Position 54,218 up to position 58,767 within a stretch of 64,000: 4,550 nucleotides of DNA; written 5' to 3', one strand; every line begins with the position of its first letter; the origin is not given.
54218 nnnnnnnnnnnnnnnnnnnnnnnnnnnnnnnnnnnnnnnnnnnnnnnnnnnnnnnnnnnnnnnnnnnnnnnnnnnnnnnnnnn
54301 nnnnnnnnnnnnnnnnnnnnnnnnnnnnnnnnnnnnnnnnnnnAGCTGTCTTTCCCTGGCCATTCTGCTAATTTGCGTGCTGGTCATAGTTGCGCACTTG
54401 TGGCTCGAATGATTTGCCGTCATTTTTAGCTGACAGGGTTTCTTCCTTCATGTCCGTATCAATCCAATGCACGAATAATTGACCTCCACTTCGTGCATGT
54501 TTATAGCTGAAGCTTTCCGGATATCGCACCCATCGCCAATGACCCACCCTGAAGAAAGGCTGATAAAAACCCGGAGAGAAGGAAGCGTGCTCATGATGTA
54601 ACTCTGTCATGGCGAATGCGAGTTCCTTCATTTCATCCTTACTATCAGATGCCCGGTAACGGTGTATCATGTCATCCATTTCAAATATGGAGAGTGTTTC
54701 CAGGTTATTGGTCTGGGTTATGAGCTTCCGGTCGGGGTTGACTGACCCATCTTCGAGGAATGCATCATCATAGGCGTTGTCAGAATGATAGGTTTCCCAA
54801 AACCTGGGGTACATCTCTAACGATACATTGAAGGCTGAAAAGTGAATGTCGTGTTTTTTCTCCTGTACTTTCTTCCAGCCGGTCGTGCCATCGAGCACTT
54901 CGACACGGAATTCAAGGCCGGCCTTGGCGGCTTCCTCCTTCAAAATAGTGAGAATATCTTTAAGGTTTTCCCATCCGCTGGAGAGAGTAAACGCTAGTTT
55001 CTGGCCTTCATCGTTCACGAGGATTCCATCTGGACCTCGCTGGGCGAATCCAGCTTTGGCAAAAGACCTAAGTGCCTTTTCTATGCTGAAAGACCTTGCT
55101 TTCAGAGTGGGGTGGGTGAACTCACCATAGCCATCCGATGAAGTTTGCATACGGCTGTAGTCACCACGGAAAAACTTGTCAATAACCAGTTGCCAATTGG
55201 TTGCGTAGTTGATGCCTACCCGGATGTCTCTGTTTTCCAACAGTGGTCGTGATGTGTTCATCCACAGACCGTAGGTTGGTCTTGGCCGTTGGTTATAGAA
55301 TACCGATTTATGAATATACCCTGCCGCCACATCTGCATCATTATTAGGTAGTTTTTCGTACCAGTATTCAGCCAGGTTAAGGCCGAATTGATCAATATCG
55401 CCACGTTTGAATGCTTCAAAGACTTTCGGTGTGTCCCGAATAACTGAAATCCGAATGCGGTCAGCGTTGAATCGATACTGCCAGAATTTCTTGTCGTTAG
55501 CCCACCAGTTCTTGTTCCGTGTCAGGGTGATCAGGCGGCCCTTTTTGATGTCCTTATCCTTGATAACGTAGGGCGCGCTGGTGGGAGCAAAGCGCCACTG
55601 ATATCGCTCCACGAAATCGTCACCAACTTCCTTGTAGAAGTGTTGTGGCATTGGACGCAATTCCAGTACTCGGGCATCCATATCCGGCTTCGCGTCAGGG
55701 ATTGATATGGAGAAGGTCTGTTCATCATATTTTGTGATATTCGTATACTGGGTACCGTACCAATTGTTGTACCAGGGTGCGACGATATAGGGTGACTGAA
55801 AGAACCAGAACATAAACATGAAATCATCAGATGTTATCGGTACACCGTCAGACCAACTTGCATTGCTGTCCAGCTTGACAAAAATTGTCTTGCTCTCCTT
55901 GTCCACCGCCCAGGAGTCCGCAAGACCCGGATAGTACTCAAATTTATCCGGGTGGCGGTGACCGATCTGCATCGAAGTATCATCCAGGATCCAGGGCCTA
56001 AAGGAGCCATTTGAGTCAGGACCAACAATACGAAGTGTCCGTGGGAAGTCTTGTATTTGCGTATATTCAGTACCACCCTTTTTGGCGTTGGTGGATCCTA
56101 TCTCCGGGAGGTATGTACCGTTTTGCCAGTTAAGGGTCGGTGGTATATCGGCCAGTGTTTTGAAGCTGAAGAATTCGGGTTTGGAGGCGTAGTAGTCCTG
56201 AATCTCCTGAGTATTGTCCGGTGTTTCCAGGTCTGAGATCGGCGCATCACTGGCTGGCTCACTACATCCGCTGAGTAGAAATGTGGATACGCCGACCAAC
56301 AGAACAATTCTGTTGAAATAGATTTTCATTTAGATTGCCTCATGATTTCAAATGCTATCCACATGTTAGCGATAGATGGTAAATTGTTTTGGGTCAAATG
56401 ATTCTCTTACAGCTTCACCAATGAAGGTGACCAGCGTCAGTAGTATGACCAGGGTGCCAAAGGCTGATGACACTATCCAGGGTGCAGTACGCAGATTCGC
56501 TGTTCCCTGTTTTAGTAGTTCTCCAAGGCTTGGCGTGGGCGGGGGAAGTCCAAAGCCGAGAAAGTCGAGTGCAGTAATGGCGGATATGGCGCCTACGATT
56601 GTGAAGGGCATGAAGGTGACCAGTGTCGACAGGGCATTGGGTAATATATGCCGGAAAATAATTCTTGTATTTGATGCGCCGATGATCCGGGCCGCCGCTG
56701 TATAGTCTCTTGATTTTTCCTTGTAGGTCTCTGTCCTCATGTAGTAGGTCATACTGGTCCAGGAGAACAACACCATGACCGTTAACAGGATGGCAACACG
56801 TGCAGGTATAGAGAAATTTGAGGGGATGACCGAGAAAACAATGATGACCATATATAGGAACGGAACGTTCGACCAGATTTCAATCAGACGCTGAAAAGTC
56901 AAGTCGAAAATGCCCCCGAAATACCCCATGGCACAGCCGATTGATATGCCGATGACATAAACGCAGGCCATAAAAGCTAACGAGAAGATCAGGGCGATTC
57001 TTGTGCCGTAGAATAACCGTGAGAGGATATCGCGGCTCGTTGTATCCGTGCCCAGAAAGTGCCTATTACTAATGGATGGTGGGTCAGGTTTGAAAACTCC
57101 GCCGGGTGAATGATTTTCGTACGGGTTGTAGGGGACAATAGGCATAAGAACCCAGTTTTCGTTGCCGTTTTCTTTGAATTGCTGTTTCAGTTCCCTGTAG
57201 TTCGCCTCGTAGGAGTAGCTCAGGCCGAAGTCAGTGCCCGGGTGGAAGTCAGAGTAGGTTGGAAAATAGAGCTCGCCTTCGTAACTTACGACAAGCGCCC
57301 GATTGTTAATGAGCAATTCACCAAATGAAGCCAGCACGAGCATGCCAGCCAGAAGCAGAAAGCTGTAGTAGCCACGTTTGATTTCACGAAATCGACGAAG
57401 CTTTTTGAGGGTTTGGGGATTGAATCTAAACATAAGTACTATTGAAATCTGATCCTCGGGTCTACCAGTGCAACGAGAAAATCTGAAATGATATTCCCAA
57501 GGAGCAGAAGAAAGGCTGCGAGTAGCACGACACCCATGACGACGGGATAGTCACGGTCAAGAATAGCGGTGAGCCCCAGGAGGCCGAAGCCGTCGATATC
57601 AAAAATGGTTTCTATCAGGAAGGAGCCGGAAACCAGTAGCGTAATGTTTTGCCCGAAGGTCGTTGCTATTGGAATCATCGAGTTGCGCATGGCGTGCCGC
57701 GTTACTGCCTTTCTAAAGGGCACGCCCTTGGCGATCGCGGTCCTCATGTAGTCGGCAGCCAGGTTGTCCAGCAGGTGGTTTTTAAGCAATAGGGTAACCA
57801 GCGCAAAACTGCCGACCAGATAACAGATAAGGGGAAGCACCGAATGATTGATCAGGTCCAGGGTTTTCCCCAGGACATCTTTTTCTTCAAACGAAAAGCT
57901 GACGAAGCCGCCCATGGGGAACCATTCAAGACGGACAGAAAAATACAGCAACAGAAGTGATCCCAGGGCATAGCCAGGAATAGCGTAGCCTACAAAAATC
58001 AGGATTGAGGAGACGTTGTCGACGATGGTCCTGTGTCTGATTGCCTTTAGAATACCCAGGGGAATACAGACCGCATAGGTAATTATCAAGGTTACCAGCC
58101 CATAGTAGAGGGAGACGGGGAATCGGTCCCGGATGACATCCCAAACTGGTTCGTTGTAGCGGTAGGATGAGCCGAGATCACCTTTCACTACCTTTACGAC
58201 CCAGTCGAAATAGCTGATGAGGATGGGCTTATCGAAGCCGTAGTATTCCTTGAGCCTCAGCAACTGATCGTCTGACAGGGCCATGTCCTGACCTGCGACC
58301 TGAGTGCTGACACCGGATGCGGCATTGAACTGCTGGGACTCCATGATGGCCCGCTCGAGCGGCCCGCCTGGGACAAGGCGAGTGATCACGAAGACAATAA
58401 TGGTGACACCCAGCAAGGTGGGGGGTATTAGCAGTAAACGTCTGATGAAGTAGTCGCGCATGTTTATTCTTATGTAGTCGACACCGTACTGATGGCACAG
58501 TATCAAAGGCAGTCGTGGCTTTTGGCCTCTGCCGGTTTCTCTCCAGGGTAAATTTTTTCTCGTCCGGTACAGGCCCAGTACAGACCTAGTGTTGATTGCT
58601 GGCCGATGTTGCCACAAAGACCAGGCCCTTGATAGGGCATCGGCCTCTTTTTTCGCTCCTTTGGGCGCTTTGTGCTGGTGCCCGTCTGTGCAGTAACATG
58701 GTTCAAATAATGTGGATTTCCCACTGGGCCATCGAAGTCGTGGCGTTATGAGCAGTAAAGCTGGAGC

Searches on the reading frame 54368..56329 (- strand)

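Call 7: search_protein_families(library=pfam, proteins=[window:54368-56329:-])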
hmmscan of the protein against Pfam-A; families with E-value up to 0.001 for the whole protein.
window:54368-56329:- (653 aa): 1 family
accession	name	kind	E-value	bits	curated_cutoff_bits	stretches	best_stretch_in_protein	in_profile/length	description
PF00496.27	SBP_bac_5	-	8.1e-47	160.5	32.4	1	131-518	1-365/368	Bacterial extracellular solute-binding proteins, family 5 Middle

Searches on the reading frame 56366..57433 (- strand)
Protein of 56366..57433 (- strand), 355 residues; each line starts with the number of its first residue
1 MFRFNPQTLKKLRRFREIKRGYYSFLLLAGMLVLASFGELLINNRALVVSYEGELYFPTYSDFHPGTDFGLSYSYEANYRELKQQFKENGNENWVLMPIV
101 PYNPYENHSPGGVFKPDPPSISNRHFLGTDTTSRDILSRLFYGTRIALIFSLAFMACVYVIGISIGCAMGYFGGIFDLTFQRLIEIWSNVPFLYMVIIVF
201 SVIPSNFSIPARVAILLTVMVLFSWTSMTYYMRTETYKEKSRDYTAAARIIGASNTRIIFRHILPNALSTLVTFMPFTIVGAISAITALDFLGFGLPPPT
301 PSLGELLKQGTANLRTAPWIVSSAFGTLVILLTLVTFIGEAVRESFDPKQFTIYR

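Call 8: search_protein_families(library=pfam, proteins=[window:56366-57433:-])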
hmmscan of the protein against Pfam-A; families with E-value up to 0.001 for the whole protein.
window:56366-57433:- (355 aa): 2 families
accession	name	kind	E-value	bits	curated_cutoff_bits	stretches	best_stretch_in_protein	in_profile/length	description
PF00528.27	BPD_transp_1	-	7.6e-27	94.7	26.4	1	162-348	1-180/184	Binding-protein-dependent transport system inner membrane component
PF22571.1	LiaI-LiaF-TM_PspC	-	0.00074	19.7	27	1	134-233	20-117/142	PspC transmembrane region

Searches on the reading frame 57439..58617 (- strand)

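Call 8: search_protein_families(library=pfam, proteins=[window:57439-58617:-])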
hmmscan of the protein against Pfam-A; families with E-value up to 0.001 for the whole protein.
window:57439-58617:- (392 aa): 2 families
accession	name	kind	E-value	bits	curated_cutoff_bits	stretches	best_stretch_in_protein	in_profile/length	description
PF00528.27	BPD_transp_1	-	3.3e-35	121.9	26.4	1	185-390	2-183/184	Binding-protein-dependent transport system inner membrane component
PF19300.4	BPD_transp_1_N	-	9.8e-06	26.2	23.8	1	115-170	44-111/114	Binding-prot-dependent transport system membrane comp, N-term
